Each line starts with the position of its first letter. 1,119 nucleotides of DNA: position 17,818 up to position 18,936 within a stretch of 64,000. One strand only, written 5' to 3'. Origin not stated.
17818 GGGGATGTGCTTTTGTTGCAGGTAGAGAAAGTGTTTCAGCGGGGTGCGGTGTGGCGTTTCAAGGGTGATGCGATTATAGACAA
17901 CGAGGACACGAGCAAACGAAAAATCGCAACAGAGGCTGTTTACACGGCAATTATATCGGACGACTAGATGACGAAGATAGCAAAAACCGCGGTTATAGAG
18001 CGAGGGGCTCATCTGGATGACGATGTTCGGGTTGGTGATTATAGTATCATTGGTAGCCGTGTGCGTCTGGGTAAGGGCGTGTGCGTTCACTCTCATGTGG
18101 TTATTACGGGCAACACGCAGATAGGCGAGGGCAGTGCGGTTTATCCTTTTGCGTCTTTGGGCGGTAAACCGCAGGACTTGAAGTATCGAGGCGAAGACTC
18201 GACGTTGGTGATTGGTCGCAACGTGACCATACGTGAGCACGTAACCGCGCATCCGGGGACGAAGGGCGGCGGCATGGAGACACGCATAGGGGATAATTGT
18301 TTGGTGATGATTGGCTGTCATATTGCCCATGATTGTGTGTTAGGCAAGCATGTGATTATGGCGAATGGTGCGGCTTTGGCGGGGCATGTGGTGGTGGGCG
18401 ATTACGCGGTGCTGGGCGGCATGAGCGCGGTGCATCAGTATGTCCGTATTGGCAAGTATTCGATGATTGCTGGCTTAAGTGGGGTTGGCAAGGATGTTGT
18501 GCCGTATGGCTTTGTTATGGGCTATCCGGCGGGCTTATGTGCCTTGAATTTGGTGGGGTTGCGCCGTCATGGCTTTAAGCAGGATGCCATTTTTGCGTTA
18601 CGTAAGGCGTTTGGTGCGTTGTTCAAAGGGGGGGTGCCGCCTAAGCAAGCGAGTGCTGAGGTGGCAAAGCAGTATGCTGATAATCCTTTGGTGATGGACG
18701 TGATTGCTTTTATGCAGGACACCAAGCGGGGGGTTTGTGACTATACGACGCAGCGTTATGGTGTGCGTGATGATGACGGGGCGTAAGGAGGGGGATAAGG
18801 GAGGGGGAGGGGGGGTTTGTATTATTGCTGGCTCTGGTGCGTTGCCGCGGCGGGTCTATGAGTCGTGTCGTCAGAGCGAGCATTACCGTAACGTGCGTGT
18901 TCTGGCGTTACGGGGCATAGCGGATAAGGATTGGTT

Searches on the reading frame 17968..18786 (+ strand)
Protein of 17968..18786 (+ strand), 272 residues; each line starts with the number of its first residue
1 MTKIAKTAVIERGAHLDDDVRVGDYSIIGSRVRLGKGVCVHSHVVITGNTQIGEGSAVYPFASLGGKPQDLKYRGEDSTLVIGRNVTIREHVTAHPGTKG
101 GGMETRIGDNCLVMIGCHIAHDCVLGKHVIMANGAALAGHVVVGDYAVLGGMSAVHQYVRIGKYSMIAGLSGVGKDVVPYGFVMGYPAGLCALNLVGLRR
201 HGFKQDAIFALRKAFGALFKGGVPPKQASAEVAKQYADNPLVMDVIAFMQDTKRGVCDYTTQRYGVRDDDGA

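Call 16: find_encoding_contigs(protein=window:17968-18786:+, flank=10000, max_places=3)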
Protein window:17968-18786:+ (272 aa): no gene with exactly this product is on record in the collection.
